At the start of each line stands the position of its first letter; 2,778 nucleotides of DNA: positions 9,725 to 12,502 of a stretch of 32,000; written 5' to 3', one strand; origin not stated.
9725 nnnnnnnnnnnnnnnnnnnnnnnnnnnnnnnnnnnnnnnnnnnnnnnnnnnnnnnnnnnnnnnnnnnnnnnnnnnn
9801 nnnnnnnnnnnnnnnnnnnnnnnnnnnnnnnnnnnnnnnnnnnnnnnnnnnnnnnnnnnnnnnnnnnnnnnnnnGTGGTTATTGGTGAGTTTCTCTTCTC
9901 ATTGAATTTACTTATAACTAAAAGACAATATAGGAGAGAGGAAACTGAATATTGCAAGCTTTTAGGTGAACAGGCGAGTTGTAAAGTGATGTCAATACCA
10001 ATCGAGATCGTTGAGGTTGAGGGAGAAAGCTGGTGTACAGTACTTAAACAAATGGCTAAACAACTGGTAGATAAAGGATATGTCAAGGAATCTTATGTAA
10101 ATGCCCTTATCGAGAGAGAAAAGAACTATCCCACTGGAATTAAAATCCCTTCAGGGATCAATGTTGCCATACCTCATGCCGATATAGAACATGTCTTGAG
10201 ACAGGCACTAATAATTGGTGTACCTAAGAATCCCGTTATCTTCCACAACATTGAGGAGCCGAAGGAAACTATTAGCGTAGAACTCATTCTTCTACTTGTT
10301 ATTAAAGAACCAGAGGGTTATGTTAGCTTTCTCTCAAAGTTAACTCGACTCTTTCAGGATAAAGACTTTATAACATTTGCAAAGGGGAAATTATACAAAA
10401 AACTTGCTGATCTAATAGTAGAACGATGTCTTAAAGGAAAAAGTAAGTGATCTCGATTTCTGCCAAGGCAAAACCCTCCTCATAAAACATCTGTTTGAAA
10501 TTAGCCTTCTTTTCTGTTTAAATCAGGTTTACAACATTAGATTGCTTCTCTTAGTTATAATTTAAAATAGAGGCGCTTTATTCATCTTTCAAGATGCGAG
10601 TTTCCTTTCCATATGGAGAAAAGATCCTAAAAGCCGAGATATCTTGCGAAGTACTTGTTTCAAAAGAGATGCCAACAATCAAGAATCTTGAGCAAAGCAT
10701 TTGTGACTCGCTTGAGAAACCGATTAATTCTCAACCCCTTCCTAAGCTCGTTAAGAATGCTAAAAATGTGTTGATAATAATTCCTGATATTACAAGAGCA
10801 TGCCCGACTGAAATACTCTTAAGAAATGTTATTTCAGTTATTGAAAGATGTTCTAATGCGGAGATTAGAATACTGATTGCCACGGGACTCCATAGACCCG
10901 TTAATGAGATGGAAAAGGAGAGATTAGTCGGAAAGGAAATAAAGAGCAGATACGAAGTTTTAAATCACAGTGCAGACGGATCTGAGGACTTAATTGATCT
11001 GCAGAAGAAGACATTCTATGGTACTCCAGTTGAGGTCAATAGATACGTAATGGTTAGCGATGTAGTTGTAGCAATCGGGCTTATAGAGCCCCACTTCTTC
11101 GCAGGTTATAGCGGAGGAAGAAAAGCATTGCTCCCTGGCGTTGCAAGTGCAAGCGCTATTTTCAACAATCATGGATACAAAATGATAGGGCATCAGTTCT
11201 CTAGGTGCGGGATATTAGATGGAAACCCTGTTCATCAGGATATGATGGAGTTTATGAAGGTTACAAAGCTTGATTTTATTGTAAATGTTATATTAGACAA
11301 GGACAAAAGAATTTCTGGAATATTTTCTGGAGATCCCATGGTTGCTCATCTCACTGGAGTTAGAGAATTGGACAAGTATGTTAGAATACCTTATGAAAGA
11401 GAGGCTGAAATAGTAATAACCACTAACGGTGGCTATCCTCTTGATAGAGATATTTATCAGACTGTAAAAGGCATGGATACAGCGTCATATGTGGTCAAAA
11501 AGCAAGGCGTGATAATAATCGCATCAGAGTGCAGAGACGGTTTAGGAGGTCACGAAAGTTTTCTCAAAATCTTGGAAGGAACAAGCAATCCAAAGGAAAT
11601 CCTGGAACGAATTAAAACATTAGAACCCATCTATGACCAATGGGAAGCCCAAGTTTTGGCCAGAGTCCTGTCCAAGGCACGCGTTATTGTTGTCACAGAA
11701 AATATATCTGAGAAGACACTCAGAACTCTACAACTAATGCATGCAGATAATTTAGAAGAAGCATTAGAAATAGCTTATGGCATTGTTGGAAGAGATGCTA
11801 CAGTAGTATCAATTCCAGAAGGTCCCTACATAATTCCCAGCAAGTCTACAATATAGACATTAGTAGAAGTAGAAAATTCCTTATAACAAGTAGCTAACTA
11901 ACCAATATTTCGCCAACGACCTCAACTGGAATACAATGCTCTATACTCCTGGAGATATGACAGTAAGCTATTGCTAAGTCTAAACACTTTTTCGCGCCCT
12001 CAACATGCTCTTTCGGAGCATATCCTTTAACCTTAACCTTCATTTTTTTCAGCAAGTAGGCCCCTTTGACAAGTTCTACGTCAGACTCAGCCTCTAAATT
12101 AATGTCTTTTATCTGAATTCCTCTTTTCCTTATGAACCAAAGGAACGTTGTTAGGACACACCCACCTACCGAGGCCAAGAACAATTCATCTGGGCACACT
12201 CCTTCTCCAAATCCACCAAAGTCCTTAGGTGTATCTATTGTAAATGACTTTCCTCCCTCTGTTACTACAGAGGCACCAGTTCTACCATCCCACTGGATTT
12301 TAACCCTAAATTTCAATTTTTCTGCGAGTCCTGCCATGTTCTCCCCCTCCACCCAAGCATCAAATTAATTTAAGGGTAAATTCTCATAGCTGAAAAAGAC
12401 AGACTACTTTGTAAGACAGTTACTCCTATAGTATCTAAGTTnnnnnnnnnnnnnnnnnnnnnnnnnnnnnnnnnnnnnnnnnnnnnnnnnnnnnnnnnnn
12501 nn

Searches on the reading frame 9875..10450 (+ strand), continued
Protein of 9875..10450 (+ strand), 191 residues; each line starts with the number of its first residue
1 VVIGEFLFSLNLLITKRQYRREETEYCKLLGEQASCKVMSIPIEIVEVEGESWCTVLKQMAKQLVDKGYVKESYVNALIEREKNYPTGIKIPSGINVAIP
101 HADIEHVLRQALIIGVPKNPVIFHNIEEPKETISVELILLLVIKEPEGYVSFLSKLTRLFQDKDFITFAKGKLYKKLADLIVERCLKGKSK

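Call 61: search_protein_families(library=ncbifam, proteins=[L010:3820-5205:-, L009:3970-4296:+, L010:8075-8731:+, L010:1896-3374:-], max_evalue=0.00001)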
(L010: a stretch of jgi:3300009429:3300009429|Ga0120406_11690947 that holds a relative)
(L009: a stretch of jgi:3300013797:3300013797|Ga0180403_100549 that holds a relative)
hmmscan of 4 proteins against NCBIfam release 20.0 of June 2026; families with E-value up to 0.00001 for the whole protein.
L010:3820-5205:- (461 aa): 1 family
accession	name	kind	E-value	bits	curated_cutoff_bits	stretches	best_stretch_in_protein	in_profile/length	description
TIGR00827.1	EIIC-GAT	subfamily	1.2e-115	386.7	542.2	1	12-419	1-406/407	galactitol-specific PTS transporter subunit IIC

L009:3970-4296:+ (108 aa): 1 family
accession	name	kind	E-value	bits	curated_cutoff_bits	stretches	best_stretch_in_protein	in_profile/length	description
NF007643.0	PRK10310.1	equivalog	2.6e-06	27.8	95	1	6-101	3-92/94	PTS galactitol transporter subunit IIB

L010:8075-8731:+ (218 aa): 29 families (the best 25 are shown)
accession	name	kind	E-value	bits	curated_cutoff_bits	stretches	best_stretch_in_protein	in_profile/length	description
NF005123.0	PRK06557.1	subfamily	1.8e-37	129.2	251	1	9-214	10-214/223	L-ribulose-5-phosphate 4-epimerase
NF040649.1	FucA_Meth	equivalog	6.2e-37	127.2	250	1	13-191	4-174/179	L-fuculose phosphate aldolase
NF006208.0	PRK08333.1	equivalog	1.2e-33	116.3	267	1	11-189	5-179/189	aldolase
NF053831.1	RU1PAldHalo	equivalog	5.4e-31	107.7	300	1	27-200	19-189/208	ribulose-1-phosphate aldolase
NF043034.1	OxoTetrPhDc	equivalog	1.3e-29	103.4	250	1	8-192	2-187/205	3-oxo-tetronate 4-phosphate decarboxylase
NF005302.0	PRK06833.1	equivalog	4.1e-29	101.6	264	1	11-211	6-202/214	L-fuculose-phosphate aldolase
NF005984.0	PRK08087.1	subfamily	6.9e-29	101.2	264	1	8-211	3-201/215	L-fuculose-phosphate aldolase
TIGR03328.1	salvage_mtnB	equivalog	7.2e-26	90.9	137.05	1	15-184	1-182/194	methylthioribulose 1-phosphate dehydratase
TIGR01086.1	fucA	equivalog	8.6e-25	87.7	400.25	1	10-211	4-200/214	L-fuculose-phosphate aldolase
NF006672.0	PRK09220.1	equivalog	1.1e-24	86.9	226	1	9-184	9-194/209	methylthioribulose 1-phosphate dehydratase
NF006047.0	PRK08193.1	subfamily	1.6e-23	83.5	257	1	10-197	4-203/231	L-ribulose-5-phosphate 4-epimerase AraD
NF006413.0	PRK08660.1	equivalog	1.9e-23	83.2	203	1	12-191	3-175/184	aldolase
NF004855.0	PRK06208.1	subfamily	2.8e-21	76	255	1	25-207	57-239/274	class II aldolase/adducin family protein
TIGR00760.1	araD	equivalog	4.4e-21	75.1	389.1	1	10-200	4-204/228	L-ribulose-5-phosphate 4-epimerase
NF009003.0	PRK12348.1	subfamily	2.9e-19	69.6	331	1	11-191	4-194/228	L-ribulose-5-phosphate 4-epimerase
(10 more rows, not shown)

L010:1896-3374:- (492 aa): 12 families
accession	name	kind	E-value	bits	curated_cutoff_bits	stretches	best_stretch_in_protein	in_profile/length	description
TIGR01312.1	XylB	equivalog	1.5e-88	297.5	380.25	1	7-476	1-479/481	xylulokinase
NF011601.0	PRK15027.1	equivalog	3e-48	164.4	912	1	6-481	2-480/484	xylulokinase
TIGR01314.1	gntK_FGGY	equivalog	3.6e-48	164.3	648.55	1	7-485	3-498/505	gluconokinase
NF008187.0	PRK10939.1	equivalog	9.7e-38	130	528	1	7-485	7-508/521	autoinducer-2 kinase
NF003154.0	PRK04123.1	equivalog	1.5e-35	123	428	2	301-478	356-535/554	ribulokinase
TIGR01311.1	glycerol_kin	equivalog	1.4e-31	109.4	590.35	1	8-476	5-490/496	glycerol kinase GlpK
TIGR01315.1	5C_CHO_kinase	subfamily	6.2e-31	107.7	408.7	2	320-479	373-536/541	FGGY family pentulose kinase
TIGR02628.1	fuculo_kin_coli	equivalog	4.7e-24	85.2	470.9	2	10-238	7-241/465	L-fuculokinase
NF000756.0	PRK00047.1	subfamily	8.2e-24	83.7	498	1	7-464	8-479/502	glycerol kinase GlpK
TIGR01234.1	L-ribulokinase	equivalog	2.3e-22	79.5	583.25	1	311-479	359-529/536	ribulokinase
TIGR02627.1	rhamnulo_kin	equivalog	3.4e-13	49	527.95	1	364-428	362-426/454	rhamnulokinase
NF007925.0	PRK10640.1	equivalog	1.3e-08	33.7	639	0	363-419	367-423/489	rhamnulokinase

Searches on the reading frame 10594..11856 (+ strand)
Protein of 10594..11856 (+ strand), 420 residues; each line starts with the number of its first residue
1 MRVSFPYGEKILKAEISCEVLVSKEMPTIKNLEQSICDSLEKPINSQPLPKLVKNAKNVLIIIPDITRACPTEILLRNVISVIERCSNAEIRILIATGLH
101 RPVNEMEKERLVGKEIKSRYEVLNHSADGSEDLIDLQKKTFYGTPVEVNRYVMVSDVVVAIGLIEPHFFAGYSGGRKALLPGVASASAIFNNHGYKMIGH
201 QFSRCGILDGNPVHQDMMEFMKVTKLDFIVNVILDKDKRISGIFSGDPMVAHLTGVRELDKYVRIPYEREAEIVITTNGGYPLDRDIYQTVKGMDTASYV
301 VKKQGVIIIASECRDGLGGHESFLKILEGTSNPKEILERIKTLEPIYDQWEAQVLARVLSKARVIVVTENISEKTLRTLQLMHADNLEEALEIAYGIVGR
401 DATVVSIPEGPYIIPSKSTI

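Call 3: search_protein_families(library=pfam, proteins=[window:10594-11856:+])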
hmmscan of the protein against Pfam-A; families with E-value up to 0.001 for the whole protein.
window:10594-11856:+ (420 aa): 2 families
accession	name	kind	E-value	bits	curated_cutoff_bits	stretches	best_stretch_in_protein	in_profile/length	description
PF09861.14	Lar_N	-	1.9e-54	184.4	23.3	1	13-202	11-200/204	Lactate racemase N-terminal domain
PF21113.2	LarA_C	-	9.2e-48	162.5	25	1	269-411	4-148/152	Lactate racemase C-terminal domain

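Call 21: search_protein_families(library=ncbifam, proteins=[window:10594-11856:+], max_evalue=0.001)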
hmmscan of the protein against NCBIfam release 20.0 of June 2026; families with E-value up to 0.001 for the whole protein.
window:10594-11856:+ (420 aa): 6 families
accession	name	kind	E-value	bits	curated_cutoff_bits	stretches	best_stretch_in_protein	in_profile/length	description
NF033504.2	Ni_dep_LarA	equivalog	4.4e-132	440.8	460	1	3-414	2-420/422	nickel-dependent lactate racemase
NF052593.1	NPN_racem_MAR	equivalog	8.1e-109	363.9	500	1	4-416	2-414/415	nickel-dependent malate racemase, LarAH6 family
NF052525.1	NPN_LarAH10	equivalog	1.7e-90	303.8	540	1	3-415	3-425/426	NPN-dependent 2-hydroxyacid racemase, LarAH10 family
NF052595.1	NPN_LarAH5_MAR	equivalog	5.2e-89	299.1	462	1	5-415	3-413/415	nickel-dependent malate racemase, LarAH5 family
NF052592.1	LarAH_14_15_16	equivalog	1.9e-22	79.3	740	1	22-201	34-218/520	NPN-dependent hydroxyacid isomerase, LarAH14/15/16 family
NF052594.1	NPN_18_hexonate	equivalog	1.4e-09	37.2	500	1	53-250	21-233/411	nickel-dependent putative hexonate epimerase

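Call 63: find_related_loci(query=A2, collection=metagenome_contigs, flank=10000)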
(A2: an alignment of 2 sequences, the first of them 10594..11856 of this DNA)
Query A2 (420 aa) in metagenome_contigs; peptide patterns used: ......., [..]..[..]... (x = any residue, [..] = any of these).
545 stretches matched a pattern; 18 encode a relative of the query (tblastn E <= 1e-3); 18 distinct loci.
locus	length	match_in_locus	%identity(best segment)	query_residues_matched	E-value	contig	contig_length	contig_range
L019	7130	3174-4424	78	1-417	0e+0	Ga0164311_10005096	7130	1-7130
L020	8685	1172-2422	77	1-417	0e+0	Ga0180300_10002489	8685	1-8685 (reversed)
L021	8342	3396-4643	63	3-415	0e+0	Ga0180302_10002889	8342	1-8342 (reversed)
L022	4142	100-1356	61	1-416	3e-180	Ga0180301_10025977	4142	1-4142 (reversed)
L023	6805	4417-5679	60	1-417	6e-172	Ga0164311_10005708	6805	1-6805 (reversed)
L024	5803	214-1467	58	1-415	4e-166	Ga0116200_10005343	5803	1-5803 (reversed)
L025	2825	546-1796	58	1-415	4e-172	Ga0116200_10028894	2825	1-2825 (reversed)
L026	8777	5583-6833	57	1-415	2e-162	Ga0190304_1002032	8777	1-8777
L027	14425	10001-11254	58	1-415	2e-161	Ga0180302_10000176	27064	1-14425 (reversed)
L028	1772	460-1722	58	1-418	7e-175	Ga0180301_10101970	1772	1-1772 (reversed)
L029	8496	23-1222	58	17-415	8e-159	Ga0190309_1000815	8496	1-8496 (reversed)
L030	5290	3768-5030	55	1-417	3e-159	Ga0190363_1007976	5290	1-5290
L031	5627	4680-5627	58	1-314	2e-119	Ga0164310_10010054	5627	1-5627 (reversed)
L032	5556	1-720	64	180-418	1e-101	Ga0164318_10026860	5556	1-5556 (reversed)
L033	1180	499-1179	46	1-225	3e-71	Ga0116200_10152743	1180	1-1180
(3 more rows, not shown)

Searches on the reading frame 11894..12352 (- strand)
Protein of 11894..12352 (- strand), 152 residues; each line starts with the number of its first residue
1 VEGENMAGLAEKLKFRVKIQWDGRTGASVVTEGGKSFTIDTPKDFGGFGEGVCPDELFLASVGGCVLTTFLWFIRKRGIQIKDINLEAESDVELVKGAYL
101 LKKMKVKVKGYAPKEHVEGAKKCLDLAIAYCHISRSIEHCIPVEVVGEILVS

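Call 3: search_protein_families(library=pfam, proteins=[window:11894-12352:-])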
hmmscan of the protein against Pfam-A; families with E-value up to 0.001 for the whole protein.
window:11894-12352:- (152 aa): 1 family
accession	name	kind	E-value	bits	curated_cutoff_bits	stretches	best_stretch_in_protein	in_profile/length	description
PF02566.24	OsmC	-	2.4e-16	60.4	27.5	1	47-145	1-99/100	OsmC-like protein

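Call 21: search_protein_families(library=ncbifam, proteins=[window:11894-12352:-], max_evalue=0.001)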
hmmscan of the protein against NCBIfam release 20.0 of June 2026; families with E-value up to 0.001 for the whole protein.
window:11894-12352:- (152 aa): 5 families
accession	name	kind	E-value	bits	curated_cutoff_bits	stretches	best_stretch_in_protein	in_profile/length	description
TIGR03563.1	perox_SACOL1771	subfamily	1e-14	54.6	166.15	1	14-145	2-138/138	SACOL1771 family peroxiredoxin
TIGR03561.1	organ_hyd_perox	subfamily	3.8e-09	37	88.85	1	20-145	8-132/134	Ohr family peroxiredoxin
NF041052.1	OsmC_like_Se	domain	3.5e-08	33.5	95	1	30-144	18-137/144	OsmC-related (seleno)protein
NF052637.1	HydprxOhrVib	equivalog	2e-05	24.8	240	1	22-145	13-133/140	organic hydroperoxide reductase Ohr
TIGR03562.1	osmo_induc_OsmC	subfamily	2.2e-05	24.5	85.8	1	49-138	40-129/137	OsmC family peroxiredoxin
